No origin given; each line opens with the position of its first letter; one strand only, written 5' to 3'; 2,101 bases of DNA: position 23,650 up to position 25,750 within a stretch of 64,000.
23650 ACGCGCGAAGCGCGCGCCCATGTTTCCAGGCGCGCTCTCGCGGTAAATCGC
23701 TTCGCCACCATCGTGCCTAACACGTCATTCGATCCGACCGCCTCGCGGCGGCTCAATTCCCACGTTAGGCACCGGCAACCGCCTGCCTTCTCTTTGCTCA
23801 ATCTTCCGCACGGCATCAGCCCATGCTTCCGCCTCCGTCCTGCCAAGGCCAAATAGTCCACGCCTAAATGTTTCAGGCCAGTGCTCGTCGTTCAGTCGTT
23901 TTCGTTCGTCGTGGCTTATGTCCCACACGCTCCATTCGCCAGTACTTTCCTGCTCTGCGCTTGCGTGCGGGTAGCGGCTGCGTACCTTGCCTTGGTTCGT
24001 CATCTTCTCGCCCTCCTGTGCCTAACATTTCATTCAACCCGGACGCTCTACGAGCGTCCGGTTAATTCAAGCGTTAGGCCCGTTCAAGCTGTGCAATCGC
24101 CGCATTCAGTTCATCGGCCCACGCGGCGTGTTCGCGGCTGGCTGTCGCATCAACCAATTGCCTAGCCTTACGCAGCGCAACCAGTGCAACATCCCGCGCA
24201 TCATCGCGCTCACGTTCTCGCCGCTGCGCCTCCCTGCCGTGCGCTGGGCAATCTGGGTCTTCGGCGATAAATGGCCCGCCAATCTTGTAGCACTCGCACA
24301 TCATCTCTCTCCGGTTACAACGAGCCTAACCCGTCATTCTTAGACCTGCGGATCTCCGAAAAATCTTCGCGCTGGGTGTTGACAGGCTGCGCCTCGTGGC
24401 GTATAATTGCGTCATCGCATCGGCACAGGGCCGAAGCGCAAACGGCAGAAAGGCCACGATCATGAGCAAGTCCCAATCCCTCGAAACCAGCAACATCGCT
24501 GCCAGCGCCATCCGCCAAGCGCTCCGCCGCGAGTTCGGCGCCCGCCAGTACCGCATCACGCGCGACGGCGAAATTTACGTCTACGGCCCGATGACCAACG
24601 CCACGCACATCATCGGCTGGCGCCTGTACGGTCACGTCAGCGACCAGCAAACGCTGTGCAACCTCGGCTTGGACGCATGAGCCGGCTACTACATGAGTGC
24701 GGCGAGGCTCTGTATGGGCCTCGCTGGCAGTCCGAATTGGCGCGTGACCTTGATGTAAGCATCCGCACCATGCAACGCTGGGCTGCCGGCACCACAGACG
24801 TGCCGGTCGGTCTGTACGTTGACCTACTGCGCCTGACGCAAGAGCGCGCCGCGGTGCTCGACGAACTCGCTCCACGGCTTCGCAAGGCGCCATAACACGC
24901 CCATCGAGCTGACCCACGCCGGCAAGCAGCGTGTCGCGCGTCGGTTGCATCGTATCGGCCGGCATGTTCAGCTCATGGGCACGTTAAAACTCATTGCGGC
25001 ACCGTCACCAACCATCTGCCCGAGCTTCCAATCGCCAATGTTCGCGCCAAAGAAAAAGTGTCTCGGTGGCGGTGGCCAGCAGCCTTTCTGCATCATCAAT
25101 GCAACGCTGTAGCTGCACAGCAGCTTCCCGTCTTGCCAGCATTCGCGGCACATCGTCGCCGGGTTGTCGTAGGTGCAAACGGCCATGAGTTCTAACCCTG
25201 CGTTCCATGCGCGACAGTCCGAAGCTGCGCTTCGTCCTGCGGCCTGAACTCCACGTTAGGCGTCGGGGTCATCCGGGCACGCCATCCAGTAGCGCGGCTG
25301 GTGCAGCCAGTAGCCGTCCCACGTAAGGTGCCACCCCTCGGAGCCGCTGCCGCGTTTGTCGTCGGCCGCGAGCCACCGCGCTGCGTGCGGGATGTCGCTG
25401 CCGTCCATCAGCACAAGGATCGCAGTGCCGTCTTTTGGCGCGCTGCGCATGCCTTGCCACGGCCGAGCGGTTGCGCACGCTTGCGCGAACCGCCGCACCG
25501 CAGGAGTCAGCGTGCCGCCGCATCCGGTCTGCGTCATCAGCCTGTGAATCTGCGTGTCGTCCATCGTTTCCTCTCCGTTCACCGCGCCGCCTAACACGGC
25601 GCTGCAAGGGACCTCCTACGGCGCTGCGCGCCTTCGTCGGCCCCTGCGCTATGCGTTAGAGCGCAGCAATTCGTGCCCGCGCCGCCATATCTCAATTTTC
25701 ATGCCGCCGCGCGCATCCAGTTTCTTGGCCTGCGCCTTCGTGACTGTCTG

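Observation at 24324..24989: Self-promoted two-gene module in the opposite orientation, embedded in the array; its -35 box overlaps an attC core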

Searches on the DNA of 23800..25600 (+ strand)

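Call 5: search_dna_similar(query=window:23800-25600:+, collection=phages, mode=distant, max_rows=30)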
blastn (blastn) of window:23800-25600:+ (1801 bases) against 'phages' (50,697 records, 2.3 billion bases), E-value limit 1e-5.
No match.

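Call 48: search_rna_families(source=window, start=24200, end=25000, threshold=evalue, max_evalue=10, show_alignments=3)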
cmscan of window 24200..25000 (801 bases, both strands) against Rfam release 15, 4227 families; matches with E-value up to 10: 3.
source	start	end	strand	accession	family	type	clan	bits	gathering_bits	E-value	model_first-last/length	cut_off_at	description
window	24232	24249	+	RF01876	MIAT_exon5_2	Gene; lncRNA;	-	14.3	75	1.4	66-83/83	no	Myocardial infarction associated transcript exon 5 conserved region 2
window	24453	24487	-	RF01346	CRISPR-DR36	Gene; CRISPR;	-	12.6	38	7.8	1-36/36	no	CRISPR RNA direct repeat element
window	24204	24267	+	RF02145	MEG8_1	Gene; lncRNA;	-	11.8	70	4.3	36-97/97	no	Maternally expressed 8 exon 1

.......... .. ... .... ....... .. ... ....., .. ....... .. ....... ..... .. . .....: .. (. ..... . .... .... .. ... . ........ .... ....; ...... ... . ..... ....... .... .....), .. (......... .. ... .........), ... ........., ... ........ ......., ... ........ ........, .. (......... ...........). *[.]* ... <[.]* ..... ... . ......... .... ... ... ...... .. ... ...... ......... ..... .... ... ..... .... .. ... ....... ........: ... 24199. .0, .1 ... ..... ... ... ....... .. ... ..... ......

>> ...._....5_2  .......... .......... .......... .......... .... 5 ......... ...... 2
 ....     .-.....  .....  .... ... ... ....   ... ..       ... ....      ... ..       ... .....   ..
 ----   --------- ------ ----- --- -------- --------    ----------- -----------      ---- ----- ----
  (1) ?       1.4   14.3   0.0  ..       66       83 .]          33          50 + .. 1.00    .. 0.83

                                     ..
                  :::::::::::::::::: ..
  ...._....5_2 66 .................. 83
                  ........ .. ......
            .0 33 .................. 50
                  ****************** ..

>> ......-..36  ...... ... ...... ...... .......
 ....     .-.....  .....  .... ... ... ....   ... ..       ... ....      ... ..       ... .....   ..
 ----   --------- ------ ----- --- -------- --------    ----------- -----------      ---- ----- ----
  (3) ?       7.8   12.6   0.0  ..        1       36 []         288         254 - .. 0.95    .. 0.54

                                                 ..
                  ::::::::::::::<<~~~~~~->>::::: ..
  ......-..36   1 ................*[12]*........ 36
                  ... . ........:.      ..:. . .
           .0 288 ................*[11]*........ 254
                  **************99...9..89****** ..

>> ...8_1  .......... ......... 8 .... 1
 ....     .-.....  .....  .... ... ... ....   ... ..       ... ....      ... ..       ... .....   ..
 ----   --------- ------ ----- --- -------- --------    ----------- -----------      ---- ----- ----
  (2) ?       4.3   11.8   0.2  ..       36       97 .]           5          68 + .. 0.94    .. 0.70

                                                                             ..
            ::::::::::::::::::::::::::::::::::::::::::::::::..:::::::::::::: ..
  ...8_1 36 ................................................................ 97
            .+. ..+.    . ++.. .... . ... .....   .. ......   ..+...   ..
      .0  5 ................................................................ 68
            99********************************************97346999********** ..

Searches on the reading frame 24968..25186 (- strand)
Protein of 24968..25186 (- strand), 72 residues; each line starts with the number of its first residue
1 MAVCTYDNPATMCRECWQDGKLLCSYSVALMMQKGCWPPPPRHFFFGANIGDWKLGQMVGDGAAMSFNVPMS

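Call 3: search_protein_families(library=pfam, proteins=[window:24968-25186:-], max_evalue=1)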
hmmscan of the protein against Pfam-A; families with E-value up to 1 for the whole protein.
window:24968-25186:- (72 aa): 0 families

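Call 4: search_protein_families(library=phrogs, proteins=[window:24968-25186:-], max_evalue=1)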
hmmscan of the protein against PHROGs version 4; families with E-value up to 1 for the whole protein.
window:24968-25186:- (72 aa): 0 families

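Call 99: find_related_loci(query=window:24968-25186:-, collection=viral_contigs, flank=3000)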
Query window:24968-25186:- (72 aa) in viral_contigs; peptide patterns used: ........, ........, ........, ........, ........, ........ (x = any residue, [..] = any of these).
7 stretches matched a pattern; 5 encode a relative of the query (tblastn E <= 1e-3); 5 distinct loci.
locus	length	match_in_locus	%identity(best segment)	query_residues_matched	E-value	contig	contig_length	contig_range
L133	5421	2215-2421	59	1-69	3e-26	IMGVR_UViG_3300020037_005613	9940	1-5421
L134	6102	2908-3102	66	1-65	2e-25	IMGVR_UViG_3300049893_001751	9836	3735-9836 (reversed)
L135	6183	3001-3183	61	1-61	5e-23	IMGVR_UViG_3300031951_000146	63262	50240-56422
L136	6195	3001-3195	68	1-65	2e-29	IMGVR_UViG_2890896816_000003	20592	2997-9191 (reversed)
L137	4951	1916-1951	83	37-48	1e-4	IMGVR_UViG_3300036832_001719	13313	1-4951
